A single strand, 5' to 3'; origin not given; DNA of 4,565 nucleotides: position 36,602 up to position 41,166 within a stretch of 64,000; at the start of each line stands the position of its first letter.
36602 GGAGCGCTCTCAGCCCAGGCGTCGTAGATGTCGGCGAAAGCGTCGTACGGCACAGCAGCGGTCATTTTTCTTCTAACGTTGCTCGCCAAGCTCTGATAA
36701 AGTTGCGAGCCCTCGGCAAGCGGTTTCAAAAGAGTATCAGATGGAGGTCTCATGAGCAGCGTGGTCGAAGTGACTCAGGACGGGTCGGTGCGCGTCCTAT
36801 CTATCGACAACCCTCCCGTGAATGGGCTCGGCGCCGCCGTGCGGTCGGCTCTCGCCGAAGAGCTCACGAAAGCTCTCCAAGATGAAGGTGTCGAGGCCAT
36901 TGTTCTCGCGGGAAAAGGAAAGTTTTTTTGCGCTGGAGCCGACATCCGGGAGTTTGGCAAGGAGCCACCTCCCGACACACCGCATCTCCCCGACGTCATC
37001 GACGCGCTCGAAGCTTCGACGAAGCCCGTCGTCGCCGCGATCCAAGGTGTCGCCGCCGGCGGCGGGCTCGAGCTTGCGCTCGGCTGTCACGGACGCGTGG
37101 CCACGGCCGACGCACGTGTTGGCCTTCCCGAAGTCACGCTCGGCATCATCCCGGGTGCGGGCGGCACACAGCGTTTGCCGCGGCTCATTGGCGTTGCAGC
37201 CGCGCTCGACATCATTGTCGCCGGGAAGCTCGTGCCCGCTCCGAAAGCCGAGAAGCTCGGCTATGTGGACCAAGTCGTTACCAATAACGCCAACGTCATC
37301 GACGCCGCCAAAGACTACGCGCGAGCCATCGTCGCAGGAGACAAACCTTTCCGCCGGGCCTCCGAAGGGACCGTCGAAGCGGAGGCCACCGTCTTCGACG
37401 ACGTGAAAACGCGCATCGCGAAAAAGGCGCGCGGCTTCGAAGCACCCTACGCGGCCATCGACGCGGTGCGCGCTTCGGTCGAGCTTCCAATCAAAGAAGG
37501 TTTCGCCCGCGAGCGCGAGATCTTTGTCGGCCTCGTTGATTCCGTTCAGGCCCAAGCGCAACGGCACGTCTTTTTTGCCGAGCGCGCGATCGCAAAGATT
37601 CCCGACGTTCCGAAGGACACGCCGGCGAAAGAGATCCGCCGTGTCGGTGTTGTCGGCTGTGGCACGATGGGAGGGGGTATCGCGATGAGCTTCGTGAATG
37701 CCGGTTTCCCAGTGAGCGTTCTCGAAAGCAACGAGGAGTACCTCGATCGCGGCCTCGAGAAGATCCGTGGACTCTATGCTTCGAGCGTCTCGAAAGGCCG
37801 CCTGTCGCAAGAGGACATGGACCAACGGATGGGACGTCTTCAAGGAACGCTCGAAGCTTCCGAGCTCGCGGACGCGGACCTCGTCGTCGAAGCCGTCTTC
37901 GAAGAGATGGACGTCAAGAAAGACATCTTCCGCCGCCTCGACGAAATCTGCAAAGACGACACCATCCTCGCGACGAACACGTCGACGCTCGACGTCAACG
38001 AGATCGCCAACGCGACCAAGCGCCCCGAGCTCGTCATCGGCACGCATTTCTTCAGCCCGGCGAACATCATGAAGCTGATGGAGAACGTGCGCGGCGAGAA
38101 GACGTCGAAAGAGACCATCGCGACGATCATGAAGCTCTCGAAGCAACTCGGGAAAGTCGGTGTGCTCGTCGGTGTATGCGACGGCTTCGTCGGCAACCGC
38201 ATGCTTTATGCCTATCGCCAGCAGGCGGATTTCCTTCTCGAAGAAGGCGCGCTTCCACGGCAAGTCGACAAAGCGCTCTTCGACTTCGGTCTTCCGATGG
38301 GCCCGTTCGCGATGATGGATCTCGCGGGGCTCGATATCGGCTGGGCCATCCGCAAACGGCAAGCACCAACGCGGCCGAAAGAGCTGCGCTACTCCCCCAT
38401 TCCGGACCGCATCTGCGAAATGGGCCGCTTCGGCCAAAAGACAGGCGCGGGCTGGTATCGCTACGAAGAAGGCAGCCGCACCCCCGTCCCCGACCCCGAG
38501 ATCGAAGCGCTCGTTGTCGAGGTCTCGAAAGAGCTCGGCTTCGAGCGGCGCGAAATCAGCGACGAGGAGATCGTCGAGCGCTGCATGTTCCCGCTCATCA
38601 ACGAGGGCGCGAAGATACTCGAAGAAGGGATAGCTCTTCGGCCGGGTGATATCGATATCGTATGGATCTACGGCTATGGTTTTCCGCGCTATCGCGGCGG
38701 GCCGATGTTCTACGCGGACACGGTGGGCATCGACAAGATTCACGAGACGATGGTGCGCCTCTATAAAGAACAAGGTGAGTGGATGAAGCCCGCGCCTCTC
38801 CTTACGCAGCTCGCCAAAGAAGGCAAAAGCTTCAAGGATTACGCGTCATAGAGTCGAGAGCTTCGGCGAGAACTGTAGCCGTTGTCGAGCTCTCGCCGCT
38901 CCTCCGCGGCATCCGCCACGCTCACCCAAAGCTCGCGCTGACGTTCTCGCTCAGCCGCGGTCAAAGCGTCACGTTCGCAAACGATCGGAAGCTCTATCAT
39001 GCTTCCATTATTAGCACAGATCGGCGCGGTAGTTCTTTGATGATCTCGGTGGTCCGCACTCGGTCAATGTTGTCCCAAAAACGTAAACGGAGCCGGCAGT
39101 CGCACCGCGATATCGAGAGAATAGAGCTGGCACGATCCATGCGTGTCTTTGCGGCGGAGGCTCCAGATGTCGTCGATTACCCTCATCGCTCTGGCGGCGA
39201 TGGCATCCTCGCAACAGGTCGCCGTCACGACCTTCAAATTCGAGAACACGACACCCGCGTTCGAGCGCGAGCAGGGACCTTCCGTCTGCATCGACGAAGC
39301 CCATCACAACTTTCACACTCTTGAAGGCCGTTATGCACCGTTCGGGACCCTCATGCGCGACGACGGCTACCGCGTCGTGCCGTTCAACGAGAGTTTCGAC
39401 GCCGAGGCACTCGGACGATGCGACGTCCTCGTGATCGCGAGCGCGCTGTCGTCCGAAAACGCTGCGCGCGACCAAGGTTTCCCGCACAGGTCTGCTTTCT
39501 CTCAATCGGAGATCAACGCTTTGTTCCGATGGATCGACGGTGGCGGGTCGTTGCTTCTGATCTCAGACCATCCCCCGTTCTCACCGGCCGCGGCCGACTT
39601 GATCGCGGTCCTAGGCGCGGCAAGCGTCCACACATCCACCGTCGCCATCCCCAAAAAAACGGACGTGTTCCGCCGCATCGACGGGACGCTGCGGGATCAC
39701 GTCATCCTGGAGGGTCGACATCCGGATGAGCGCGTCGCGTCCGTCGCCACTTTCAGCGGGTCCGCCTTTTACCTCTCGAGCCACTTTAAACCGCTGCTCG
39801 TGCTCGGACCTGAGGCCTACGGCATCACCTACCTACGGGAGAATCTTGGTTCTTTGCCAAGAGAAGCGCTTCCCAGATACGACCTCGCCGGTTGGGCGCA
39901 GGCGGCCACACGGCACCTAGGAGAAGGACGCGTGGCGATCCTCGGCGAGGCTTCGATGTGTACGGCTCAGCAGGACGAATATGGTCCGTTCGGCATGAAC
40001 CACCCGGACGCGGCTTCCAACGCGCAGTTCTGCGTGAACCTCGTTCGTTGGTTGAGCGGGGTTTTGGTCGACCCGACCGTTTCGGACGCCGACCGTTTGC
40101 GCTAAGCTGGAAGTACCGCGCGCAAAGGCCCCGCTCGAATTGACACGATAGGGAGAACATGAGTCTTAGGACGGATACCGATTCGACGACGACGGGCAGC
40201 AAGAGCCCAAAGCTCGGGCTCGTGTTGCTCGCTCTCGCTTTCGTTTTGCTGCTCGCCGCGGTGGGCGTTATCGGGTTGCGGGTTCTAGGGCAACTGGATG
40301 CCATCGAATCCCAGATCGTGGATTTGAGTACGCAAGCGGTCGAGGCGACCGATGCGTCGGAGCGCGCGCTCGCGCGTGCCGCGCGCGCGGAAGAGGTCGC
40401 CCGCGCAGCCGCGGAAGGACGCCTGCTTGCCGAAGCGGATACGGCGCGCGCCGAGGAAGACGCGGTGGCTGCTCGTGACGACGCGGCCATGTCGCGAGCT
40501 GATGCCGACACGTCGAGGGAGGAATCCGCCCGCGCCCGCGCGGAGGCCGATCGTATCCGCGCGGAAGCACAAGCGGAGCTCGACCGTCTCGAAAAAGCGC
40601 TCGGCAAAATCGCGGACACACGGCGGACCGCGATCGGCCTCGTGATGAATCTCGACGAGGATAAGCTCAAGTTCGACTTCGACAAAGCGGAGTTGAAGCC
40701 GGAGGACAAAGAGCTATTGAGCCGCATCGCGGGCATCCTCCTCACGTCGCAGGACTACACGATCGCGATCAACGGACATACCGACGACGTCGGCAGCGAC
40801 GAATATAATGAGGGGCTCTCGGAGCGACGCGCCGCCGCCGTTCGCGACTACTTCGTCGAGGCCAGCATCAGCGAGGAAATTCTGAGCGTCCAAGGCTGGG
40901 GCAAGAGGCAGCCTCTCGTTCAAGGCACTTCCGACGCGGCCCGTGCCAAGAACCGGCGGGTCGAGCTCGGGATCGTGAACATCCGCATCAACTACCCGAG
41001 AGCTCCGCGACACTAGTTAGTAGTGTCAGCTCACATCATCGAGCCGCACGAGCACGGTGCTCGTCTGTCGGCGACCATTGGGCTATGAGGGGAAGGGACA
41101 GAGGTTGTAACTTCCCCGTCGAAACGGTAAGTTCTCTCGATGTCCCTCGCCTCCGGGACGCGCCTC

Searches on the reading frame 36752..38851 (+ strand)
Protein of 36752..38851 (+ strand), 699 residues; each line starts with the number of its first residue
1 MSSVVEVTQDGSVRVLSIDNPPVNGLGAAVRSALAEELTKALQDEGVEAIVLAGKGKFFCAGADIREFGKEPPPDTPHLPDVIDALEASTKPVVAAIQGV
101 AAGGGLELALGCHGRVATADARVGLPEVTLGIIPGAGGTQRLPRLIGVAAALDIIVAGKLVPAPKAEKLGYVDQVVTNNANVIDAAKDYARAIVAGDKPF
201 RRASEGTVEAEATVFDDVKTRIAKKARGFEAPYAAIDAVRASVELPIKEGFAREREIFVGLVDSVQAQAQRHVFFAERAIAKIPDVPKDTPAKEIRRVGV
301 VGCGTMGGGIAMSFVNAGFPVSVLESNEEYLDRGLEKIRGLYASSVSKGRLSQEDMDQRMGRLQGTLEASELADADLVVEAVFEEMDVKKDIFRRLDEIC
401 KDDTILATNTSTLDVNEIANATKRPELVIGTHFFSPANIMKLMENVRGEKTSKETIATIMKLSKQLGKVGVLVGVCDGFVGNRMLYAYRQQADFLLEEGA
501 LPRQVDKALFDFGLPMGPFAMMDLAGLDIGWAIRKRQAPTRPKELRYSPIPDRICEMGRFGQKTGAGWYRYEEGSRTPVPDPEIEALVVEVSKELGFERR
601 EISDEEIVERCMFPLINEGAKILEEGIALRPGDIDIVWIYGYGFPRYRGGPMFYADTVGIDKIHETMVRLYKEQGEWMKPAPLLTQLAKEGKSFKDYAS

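Call 12: search_protein_families(library=pfam, proteins=[window:36752-38851:+], max_evalue=0.01)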
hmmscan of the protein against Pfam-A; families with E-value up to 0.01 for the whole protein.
window:36752-38851:+ (699 aa): 6 families
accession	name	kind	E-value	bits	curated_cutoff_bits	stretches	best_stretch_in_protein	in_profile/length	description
PF02737.24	3HCDH_N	-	2e-63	214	22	1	298-473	2-177/180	3-hydroxyacyl-CoA dehydrogenase, NAD binding domain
PF00378.25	ECH_1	-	3.3e-38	131.9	27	1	10-210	3-207/251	Enoyl-CoA hydratase/isomerase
PF00725.27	3HCDH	-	5.6e-38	129.8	22.1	2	478-571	1-97/97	3-hydroxyacyl-CoA dehydrogenase, C-terminal domain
PF16113.10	ECH_2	-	5e-21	76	27.2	1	23-179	12-175/335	Enoyl-CoA hydratase/isomerase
PF03446.21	NAD_binding_2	-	0.00015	22.3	21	1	297-406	1-90/161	NAD binding domain of 6-phosphogluconate dehydrogenase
PF01343.23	Peptidase_S49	-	0.00087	19.7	24.9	0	87-125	3-41/154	Peptidase family S49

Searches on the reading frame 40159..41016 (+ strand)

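Call 12: search_protein_families(library=pfam, proteins=[window:40159-41016:+], max_evalue=0.01)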
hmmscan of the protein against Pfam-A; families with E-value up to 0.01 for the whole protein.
window:40159-41016:+ (285 aa): 1 family
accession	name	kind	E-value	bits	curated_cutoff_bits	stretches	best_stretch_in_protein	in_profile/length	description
PF00691.25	OmpA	-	1.6e-23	83.3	27.2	1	172-266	2-98/98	OmpA family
